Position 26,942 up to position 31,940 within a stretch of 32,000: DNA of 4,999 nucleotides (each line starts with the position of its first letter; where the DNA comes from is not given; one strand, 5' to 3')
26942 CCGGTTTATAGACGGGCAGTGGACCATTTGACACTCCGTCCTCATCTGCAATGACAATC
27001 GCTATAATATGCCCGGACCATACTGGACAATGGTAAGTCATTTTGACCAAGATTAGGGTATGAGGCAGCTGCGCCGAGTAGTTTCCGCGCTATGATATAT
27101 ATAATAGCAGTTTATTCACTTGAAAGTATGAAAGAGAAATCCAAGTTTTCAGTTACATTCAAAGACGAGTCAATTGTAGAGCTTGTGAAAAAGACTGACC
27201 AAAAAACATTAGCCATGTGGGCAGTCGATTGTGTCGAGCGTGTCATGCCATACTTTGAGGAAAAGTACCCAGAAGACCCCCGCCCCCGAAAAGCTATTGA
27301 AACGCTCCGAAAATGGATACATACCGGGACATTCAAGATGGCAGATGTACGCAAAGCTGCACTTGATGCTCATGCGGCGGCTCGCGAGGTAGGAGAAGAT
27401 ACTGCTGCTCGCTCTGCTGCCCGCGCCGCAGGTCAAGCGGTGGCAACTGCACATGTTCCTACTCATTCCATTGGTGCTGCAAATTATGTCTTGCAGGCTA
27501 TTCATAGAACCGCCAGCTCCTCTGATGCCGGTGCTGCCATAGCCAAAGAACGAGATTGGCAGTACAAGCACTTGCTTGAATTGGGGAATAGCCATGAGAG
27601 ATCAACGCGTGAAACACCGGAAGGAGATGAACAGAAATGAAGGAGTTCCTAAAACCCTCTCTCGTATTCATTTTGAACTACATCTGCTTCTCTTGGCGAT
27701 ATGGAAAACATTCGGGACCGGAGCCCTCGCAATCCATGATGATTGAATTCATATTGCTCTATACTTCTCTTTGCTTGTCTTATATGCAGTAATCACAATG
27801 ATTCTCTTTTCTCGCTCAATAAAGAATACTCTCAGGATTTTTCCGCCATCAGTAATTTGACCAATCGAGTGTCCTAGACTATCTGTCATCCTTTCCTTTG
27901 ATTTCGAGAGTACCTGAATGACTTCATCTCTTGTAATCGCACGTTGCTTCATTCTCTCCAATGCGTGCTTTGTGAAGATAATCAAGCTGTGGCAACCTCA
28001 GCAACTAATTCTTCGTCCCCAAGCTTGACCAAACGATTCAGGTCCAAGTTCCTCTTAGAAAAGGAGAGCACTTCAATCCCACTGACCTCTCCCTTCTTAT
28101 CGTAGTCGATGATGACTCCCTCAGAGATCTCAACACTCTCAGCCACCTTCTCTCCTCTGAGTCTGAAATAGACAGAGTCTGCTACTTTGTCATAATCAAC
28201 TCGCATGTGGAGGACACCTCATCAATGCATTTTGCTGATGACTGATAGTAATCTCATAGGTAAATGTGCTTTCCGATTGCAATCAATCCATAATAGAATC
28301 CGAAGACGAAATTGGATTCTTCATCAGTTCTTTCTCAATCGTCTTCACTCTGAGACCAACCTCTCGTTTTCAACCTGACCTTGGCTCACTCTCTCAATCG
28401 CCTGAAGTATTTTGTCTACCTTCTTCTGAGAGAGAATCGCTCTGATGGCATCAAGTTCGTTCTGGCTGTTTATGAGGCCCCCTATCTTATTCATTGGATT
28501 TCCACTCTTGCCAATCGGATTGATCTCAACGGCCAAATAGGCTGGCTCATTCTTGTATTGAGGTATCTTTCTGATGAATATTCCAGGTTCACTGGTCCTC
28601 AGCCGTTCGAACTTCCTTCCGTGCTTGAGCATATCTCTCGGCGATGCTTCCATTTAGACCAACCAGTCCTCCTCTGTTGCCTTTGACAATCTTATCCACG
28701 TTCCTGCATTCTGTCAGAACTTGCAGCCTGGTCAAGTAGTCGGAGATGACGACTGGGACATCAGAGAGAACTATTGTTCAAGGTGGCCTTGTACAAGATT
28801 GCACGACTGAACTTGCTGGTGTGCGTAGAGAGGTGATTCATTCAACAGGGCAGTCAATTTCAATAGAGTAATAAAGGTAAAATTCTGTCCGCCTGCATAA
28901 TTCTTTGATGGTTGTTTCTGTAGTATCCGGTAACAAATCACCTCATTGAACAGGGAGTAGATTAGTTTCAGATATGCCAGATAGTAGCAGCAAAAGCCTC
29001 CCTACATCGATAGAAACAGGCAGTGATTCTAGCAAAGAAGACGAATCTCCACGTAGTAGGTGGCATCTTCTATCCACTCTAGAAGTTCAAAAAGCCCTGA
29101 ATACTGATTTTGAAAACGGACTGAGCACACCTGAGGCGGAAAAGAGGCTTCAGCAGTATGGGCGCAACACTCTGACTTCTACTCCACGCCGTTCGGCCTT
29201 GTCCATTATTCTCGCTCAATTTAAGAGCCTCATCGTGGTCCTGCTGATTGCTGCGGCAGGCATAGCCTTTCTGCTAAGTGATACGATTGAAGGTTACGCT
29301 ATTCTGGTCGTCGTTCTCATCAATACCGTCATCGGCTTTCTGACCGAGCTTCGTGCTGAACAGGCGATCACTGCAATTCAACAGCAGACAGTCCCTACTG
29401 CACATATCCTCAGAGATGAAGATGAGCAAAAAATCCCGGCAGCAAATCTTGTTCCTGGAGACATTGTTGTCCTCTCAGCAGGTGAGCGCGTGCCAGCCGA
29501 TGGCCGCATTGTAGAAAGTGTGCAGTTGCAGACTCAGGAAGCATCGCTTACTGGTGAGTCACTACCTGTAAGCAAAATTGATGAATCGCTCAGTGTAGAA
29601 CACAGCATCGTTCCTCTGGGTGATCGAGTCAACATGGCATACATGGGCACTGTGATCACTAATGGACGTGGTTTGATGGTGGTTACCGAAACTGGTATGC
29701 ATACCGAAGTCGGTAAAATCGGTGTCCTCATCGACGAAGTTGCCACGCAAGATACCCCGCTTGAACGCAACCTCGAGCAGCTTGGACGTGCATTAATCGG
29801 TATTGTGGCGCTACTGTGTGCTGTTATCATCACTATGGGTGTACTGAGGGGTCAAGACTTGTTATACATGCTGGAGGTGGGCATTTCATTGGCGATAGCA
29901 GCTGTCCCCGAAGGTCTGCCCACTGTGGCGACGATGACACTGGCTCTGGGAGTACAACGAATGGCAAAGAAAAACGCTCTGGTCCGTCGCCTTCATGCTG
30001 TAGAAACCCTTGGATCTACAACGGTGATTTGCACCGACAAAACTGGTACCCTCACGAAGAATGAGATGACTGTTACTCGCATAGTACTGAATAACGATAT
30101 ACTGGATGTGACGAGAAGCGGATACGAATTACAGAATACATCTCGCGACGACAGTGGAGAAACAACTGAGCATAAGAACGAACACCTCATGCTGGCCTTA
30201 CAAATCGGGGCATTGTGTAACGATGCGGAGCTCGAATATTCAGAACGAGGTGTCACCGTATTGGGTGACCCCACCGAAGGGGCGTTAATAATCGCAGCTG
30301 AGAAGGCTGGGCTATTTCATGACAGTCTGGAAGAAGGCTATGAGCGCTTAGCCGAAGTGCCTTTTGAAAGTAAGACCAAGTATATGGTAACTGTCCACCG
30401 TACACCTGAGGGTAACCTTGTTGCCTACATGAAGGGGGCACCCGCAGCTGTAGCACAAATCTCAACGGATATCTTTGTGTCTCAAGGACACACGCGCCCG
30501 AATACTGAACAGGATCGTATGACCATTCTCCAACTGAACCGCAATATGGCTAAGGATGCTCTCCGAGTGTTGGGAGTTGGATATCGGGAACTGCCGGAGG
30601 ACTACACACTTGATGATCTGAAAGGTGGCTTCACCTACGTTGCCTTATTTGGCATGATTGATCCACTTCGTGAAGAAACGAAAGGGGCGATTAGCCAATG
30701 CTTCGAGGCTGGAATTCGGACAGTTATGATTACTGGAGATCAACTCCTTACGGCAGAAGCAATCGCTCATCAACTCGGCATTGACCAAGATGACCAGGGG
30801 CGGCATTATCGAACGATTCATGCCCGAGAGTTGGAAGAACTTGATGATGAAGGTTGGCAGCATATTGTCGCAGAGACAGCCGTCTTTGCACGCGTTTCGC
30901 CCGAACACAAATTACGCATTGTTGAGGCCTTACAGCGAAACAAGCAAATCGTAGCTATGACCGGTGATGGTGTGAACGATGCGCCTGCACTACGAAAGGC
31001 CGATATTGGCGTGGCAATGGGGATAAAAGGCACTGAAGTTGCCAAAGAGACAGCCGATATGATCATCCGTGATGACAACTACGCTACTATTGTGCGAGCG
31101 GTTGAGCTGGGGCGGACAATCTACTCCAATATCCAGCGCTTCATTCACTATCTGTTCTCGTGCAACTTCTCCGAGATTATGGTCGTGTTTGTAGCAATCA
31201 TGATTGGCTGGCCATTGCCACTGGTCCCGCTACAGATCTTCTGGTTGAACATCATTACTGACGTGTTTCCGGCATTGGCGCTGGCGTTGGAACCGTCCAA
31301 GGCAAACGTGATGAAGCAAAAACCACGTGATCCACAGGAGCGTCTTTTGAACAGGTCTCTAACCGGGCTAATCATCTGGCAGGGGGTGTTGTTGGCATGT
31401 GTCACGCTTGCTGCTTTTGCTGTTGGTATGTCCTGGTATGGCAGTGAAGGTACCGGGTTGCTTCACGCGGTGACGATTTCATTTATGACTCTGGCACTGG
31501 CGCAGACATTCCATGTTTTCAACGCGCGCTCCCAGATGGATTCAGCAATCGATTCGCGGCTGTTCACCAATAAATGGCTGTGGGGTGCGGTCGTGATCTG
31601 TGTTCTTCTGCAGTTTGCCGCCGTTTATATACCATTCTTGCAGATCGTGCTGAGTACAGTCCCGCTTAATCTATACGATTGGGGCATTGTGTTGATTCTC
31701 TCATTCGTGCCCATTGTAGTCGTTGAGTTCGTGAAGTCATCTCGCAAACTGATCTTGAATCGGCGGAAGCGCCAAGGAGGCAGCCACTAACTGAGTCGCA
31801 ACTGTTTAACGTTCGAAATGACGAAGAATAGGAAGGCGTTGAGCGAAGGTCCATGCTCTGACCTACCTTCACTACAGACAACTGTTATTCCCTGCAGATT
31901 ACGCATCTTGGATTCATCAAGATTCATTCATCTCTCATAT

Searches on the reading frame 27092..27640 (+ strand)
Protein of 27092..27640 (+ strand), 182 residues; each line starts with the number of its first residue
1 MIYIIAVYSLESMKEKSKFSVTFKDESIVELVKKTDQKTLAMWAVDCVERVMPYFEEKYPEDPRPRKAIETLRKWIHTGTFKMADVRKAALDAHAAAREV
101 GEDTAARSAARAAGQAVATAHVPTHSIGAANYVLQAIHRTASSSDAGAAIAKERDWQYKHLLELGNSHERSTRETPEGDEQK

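Call 12: search_protein_families(library=pfam, proteins=[window:27092-27640:+], max_evalue=0.001)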
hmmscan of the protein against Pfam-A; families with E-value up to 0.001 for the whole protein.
window:27092-27640:+ (182 aa): 1 family
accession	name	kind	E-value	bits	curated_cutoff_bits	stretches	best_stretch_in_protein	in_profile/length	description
PF21805.3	Imm5_like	-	2.8e-44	150.5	25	1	31-162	2-127/129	Imm-5 like putative immunity protein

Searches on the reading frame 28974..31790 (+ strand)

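Call 12: search_protein_families(library=pfam, proteins=[window:28974-31790:+], max_evalue=0.001)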
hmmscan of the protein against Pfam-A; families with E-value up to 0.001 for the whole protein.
window:28974-31790:+ (938 aa): 8 families
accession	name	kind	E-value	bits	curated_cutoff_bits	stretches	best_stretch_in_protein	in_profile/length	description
PF00689.26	Cation_ATPase_C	-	4.9e-55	186.4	27.3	1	747-921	1-173/175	Cation transporting ATPase, C-terminus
PF00122.25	E1-E2_ATPase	-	3.3e-53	180.3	28.1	1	139-333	3-181/181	E1-E2 ATPase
PF13246.12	Cation_ATPase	-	5.1e-21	74.9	21.7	1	413-499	1-90/91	Cation transport ATPase (P-type)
PF00690.31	Cation_ATPase_N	-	1.1e-20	73.4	20.4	1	30-97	1-68/69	Cation transporter/ATPase, N-terminus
PF00702.32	Hydrolase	-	1.5e-19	71.6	26.4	1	351-677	3-191/191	haloacid dehalogenase-like hydrolase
PF08282.18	Hydrolase_3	-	1.5e-07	31.9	20.9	1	649-708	195-253/255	haloacid dehalogenase-like hydrolase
PF12710.13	HAD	-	0.0001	23.2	27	1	520-674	45-189/189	haloacid dehalogenase-like hydrolase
PF00344.25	SecY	-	0.00015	21.6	32.2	1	729-839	204-305/306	SecY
